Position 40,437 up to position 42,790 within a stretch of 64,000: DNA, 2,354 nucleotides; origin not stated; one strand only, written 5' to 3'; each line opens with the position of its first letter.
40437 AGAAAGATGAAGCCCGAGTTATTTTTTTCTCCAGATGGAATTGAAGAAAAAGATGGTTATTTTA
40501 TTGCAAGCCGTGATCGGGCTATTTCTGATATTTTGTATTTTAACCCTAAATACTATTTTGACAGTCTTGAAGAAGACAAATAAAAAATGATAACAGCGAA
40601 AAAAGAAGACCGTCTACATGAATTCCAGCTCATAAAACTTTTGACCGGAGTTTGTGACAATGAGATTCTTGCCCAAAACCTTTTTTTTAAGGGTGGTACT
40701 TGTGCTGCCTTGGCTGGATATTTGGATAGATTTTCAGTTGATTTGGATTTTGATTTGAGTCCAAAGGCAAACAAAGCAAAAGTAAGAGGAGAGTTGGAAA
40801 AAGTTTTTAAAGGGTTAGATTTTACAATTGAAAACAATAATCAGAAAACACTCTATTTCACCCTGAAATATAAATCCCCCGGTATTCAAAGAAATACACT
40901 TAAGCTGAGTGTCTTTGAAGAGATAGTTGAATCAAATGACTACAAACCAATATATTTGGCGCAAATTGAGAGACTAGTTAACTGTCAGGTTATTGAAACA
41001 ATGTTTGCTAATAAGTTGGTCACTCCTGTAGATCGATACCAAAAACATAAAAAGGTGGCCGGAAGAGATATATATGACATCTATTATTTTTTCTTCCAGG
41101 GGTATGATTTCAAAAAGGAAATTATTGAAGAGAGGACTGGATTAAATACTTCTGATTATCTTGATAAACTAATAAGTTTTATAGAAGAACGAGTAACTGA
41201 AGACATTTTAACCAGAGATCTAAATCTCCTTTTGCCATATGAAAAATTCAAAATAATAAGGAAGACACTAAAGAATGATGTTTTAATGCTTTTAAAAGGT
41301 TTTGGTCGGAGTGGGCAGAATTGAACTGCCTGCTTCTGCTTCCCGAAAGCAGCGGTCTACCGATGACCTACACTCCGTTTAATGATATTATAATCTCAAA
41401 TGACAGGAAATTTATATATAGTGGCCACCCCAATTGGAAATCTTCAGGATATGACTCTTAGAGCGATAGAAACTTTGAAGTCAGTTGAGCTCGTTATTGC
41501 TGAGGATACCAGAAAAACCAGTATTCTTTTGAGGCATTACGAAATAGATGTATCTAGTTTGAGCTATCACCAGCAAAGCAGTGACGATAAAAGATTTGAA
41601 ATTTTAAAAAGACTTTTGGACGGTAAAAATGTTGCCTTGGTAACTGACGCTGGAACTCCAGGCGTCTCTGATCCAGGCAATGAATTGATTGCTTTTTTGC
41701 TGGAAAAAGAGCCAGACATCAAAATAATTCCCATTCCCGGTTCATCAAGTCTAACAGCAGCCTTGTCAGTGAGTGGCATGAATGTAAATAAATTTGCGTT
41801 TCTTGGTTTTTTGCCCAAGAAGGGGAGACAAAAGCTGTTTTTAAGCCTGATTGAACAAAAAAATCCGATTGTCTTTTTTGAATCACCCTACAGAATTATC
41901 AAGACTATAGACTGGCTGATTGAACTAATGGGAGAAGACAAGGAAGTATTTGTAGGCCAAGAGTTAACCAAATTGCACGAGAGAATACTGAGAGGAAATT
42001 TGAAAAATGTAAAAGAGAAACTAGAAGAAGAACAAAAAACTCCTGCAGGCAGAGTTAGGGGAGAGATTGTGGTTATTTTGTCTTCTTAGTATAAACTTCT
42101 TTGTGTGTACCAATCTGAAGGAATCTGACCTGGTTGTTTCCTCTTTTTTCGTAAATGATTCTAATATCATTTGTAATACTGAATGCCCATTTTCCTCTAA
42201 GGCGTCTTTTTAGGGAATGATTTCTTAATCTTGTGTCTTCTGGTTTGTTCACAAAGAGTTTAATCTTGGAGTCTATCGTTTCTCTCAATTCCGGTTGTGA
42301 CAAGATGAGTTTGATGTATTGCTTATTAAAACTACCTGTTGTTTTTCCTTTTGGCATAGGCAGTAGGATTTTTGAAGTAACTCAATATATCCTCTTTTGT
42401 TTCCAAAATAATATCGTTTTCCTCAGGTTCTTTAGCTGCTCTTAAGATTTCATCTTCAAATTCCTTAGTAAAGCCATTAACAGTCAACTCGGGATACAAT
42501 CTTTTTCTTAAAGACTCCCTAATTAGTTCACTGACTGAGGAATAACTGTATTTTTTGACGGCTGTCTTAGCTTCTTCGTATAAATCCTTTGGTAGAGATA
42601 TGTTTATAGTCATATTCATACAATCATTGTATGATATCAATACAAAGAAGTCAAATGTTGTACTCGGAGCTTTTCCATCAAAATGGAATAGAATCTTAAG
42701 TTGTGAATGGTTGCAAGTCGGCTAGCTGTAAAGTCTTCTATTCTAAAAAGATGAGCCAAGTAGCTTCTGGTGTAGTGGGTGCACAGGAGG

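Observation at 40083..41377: Two paralogous AbiEi/AbiEii abortive-infection (type IV TA) modules, one abutting tRNA-Pro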

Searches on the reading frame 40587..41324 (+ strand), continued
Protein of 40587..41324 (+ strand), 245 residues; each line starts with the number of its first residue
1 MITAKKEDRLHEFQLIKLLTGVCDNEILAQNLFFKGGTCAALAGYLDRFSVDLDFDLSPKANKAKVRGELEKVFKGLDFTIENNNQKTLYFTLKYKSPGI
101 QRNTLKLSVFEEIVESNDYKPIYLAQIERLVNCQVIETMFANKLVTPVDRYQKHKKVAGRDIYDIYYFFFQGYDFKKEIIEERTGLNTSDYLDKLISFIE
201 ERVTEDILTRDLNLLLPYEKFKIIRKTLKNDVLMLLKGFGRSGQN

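Call 48: find_encoding_contigs(protein=P0156, flank=5000, max_places=2)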
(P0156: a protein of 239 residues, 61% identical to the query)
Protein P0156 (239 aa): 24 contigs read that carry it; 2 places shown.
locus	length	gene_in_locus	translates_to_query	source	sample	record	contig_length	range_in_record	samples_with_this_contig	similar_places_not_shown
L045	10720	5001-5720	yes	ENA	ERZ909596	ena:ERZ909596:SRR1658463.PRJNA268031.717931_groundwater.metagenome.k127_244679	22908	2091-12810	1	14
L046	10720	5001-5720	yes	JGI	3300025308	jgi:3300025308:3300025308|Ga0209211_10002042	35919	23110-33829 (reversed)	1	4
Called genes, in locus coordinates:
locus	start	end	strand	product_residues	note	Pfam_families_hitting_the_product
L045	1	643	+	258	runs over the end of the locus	PF00753:Lactamase_B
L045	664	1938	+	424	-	PF00675:Peptidase_M16, PF05193:Peptidase_M16_C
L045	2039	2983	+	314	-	PF01656:CbiA, PF13614:AAA_31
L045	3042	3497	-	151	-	PF05014:Nuc_deoxyrib_tr (weak)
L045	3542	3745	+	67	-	-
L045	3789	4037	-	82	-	PF05016:ParE_toxin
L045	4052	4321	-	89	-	PF02604:PhdYeFM_antitox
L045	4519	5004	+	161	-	-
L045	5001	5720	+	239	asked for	PF08843:AbiEii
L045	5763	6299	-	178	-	-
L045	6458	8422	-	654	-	PF13181:TPR_8 (faint), PF13424:TPR_12 (faint), PF07719:TPR_2 (faint), PF13414:TPR_11 (faint), PF13428:TPR_14 (faint), PF13431:TPR_17 (faint), PF00515:TPR_1 (faint), PF14559:TPR_19 (weak), +1 more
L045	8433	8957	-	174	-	-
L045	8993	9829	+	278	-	PF02481:DNA_processg_A, PF17782:WHD_DprA (weak)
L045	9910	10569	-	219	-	PF00300:His_Phos_1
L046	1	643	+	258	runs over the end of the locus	PF00753:Lactamase_B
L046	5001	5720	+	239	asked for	PF08843:AbiEii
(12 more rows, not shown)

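Call 52: search_solved_structures(query=A2, max_evalue=1, show_alignments=4)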
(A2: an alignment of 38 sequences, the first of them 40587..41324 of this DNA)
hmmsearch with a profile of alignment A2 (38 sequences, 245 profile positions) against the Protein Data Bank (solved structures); distinct sequences matched with E-value up to 1: 4.
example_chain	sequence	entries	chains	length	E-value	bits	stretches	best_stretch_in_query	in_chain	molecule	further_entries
4o8s_A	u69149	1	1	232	2.3e-15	60.1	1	16-174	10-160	Putative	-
4ok0_A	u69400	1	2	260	3.9e-15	59.4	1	16-174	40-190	Putative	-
6y56_A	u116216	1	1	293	0.0019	21.1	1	30-57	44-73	Uncharacterized protein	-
7uk6_A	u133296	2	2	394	0.53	13.1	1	167-215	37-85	Putative acid--amine ligase YjfC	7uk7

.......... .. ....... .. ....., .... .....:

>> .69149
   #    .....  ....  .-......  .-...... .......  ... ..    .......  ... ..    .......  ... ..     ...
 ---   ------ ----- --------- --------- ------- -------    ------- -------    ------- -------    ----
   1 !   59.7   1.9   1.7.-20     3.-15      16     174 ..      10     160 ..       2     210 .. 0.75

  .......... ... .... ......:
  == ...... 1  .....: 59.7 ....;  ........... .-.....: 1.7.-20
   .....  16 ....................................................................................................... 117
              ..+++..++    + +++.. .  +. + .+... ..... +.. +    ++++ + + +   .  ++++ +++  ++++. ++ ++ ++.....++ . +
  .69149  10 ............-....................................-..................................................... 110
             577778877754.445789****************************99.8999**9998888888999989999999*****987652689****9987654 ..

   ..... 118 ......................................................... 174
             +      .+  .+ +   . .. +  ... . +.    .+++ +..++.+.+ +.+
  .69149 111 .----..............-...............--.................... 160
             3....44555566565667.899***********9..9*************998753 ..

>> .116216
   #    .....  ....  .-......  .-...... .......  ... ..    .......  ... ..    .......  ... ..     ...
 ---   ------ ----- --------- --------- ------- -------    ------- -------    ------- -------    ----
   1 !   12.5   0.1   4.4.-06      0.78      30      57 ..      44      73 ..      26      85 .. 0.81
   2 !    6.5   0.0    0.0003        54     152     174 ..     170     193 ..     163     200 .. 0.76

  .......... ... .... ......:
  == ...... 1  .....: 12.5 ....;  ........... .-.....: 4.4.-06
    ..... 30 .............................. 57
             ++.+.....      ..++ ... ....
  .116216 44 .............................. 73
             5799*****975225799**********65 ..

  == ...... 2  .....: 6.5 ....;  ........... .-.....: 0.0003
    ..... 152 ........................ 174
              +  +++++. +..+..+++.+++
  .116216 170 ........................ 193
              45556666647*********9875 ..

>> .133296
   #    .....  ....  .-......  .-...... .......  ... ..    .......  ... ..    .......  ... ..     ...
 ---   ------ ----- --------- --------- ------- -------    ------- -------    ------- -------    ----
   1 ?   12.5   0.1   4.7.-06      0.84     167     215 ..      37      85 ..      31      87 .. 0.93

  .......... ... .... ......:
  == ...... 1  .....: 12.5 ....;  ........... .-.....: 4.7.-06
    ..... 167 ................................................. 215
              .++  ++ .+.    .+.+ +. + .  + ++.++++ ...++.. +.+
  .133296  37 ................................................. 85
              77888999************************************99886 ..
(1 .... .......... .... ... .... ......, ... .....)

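Call 65: predict_structure(alignment_id=A4)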
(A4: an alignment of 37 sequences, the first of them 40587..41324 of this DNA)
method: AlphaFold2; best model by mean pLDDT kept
length: 245 residues; sequences in the alignment: 37
mean_pLDDT: 91.4   pTM: 0.86
mean pLDDT of the five models: 91.4, 89.8, 89.8, 89.8, 89.2
residues with pLDDT >= 90: 192; 70-90: 41; 50-70: 7; < 50: 5
segments of 3 or more residues with pLDDT < 50: 1-3
pLDDT, mean of each block of 10 residues (from residue 1): 61 94 97 94 88 93 97 97 89 88 91 94 95 96 96 94 96 96 96 97 94 86 92 92 52
secondary structure, 60 per line:
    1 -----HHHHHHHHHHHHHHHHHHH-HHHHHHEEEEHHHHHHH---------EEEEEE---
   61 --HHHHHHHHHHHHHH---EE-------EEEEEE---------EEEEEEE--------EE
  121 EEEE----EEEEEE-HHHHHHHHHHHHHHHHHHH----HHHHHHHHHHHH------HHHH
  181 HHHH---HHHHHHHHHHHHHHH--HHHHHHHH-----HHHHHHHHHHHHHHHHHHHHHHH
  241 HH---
elements in order: H6-24 H26-31 E32-35 H36-42 E52-57 H63-76 E89-94 E104-110 E119-124 E129-134 H136-154 H159-170 H177-184 H188-202 H205-212 H218-242

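Call 68: fold_search(model_id=the predicted structure, library=pdb)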
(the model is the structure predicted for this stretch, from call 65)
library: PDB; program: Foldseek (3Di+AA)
matches with E <= 10: 420; with E <= 0.001: 13
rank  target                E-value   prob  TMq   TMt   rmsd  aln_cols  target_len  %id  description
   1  4o8s                  8.0e-08  1.00  0.56  0.59   5.7       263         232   20  Crystal structure of JHP933 from Helicobacter pylori (released 2014-09-10)
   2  4ok0_A                3.6e-07  1.00  0.53  0.57   7.0       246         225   20  Crystal structure of putative nucleotidyltransferase from H. pylori (released 2014-04-09)
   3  4ok0_B                5.8e-07  1.00  0.56  0.59   5.8       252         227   19  Crystal structure of putative nucleotidyltransferase from H. pylori (released 2014-04-09)
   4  6j7s                  2.9e-06  1.00  0.49  0.43   7.7       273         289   15  Crystal structure of toxin TglT (unusual type guanylyltransferase-like toxin, Rv1045) wild type protein from Mycobacteri (released 2020-05-13)
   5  6j7q                  3.4e-06  1.00  0.51  0.45   7.2       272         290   14  Crystal structure of toxin TglT (unusual type guanylyltransferase-like toxin, Rv1045) mutant S78A from Mycobacterium tub (released 2020-05-13)
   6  6j7o                  4.0e-06  1.00  0.49  0.43   7.9       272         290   15  Crystal structure of toxin TglT (unusual type guanylyltransferase-like toxin, Rv1045) mutant E146Q from Mycobacterium tu (released 2020-05-13)
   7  6j7n                  5.8e-06  1.00  0.50  0.44   7.5       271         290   15  Crystal structure of toxin TglT (unusual type guanylyltransferase-like toxin, Rv1045) mutant D82A co-expressed with TakA (released 2020-05-13)
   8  6j7p                  6.1e-06  1.00  0.49  0.44   7.8       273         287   15  Crystal structure of toxin TglT (unusual type guanylyltransferase-like toxin, Rv1045) mutant E146Q co-expressed with Tak (released 2020-05-13)
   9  6y5u                  1.1e-05  1.00  0.46  0.40   6.1       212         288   18  MenT3 (aka TglT), nucleotidyltransferase toxin Rv1045 from Mycobacterium tuberculosis (released 2020-09-16)
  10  6j7r                  1.2e-05  1.00  0.50  0.44   7.7       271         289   15  Crystal structure of toxin TglT (unusual type guanylyltransferase-like toxin, Rv1045) mutant S78A co-expressed with TakA (released 2020-05-13)
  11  7c46                  1.6e-05  1.00  0.46  0.40   9.1       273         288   16  Crystal Structure of Rv1045 toxin point variant K189A (released 2021-05-26)
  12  8xhr_A                2.6e-05  1.00  0.47  0.42  10.2       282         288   14  Crystal structure of Mycobacterium tuberculosis MenT3 bound with CTP (released 2024-02-28)
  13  7ljn_C                4.2e-04  0.99  0.30  0.24  17.8       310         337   12  Structure of the Bradyrhizobium diazoefficiens CD-NTase CdnG in complex with GTP (released 2021-06-02)
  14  8an4_A                1.3e-03  1.00  0.43  0.51   6.1       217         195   13  MenT1 toxin (rv0078a) from Mycobacterium tuberculosis H37Rv (released 2023-08-02)
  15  6w3i_A                2.6e-03  0.91  0.30  0.25  13.0       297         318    8  Crystal structure of a FAM46C mutant in complex with Plk4 (released 2020-05-06)
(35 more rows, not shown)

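Call 76: find_encoding_contigs(protein=P0122, flank=5000, max_places=2)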
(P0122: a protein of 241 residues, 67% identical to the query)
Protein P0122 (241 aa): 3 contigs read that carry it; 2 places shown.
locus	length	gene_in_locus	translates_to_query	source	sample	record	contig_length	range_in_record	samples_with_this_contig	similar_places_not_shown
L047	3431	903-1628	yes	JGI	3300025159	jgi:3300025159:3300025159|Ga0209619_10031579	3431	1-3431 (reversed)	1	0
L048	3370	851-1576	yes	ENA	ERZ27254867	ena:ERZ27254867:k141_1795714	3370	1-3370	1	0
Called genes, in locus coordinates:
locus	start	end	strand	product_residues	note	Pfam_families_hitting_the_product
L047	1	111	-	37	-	?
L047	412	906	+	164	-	-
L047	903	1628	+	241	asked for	PF08843:AbiEii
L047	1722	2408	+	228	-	PF00590:TP_methylase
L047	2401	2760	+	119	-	-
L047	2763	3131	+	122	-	-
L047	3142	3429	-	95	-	?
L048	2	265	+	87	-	?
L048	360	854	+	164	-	-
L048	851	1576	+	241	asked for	PF08843:AbiEii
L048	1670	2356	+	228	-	PF00590:TP_methylase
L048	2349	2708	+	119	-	-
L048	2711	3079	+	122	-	-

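Call 77: find_encoding_contigs(protein=P0135, flank=6000, max_places=2)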
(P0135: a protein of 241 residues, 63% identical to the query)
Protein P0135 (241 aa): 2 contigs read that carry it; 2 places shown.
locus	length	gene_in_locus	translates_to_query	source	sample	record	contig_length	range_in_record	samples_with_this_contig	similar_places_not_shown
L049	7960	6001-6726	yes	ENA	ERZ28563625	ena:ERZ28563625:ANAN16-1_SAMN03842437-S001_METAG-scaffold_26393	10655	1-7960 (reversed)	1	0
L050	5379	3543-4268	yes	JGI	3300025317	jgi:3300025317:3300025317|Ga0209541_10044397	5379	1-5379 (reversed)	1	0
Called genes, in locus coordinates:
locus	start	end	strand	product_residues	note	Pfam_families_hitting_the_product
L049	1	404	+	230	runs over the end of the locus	-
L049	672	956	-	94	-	PF02604:PhdYeFM_antitox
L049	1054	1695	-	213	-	PF08843:AbiEii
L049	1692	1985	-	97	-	-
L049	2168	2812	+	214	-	-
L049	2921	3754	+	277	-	PF08843:AbiEii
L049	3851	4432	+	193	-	-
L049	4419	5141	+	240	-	PF08843:AbiEii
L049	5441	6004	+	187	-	-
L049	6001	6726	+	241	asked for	PF08843:AbiEii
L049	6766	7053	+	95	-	PF01541:GIY-YIG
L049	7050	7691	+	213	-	-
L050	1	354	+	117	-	?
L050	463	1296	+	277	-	PF08843:AbiEii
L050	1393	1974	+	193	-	-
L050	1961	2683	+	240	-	PF08843:AbiEii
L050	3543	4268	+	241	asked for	PF08843:AbiEii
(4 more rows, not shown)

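Call 83: find_related_loci(query=A4, collection=viral_contigs, flank=5000)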
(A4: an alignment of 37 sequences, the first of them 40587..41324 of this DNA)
Query A4 (245 aa) in viral_contigs; peptide patterns used: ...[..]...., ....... (x = any residue, [..] = any of these).
22 stretches matched a pattern; 2 encode a relative of the query (tblastn E <= 1e-3); 2 distinct loci.
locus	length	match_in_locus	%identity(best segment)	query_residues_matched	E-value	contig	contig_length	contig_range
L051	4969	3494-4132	32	15-237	5e-21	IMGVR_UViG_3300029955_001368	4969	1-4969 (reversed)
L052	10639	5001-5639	32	15-237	5e-21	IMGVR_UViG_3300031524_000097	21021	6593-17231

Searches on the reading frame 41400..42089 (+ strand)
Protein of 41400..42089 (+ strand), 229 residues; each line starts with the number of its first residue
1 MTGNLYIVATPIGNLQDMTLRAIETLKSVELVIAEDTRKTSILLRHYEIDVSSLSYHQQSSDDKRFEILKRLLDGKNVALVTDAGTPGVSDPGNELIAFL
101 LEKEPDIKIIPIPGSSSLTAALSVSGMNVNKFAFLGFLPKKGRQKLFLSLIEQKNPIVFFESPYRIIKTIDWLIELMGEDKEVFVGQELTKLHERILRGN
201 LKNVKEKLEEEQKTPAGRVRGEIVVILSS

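Call 71: search_protein_families(library=pfam, proteins=[window:41400-42089:+], max_evalue=0.01)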
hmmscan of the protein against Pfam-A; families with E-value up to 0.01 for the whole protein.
window:41400-42089:+ (229 aa): 1 family
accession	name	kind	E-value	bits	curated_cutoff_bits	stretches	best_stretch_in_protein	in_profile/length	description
PF00590.25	TP_methylase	-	1.9e-34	119.9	27.8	1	5-204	2-211/212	Tetrapyrrole (Corrin/Porphyrin) Methylases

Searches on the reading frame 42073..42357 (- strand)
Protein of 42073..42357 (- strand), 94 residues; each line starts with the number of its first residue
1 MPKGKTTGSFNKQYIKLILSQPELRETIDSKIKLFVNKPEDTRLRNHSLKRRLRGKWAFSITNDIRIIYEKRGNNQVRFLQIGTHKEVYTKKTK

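Call 71: search_protein_families(library=pfam, proteins=[window:42073-42357:-], max_evalue=0.01)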
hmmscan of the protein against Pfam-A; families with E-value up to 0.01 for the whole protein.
window:42073-42357:- (94 aa): 2 families
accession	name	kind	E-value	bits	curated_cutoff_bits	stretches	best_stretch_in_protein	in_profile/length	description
PF15738.11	YafQ_toxin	-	1.1e-09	38.8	30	1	5-88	4-86/88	Bacterial toxin of type II toxin-antitoxin system, YafQ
PF05016.21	ParE_toxin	-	0.0002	22.3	23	1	12-89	9-89/89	ParE toxin of type II toxin-antitoxin system, parDE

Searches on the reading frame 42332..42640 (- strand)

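Call 71: search_protein_families(library=pfam, proteins=[window:42332-42640:-], max_evalue=0.01)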
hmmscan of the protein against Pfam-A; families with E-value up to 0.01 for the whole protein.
window:42332-42640:- (102 aa): 2 families
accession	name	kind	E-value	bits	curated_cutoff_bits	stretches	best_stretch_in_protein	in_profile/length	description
PF01402.27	RHH_1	-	0.0012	19.2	20.5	1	12-48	2-37/39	Ribbon-helix-helix protein, copG family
PF22564.2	HAAS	-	0.0055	17.5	27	1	43-97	5-54/55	HAAS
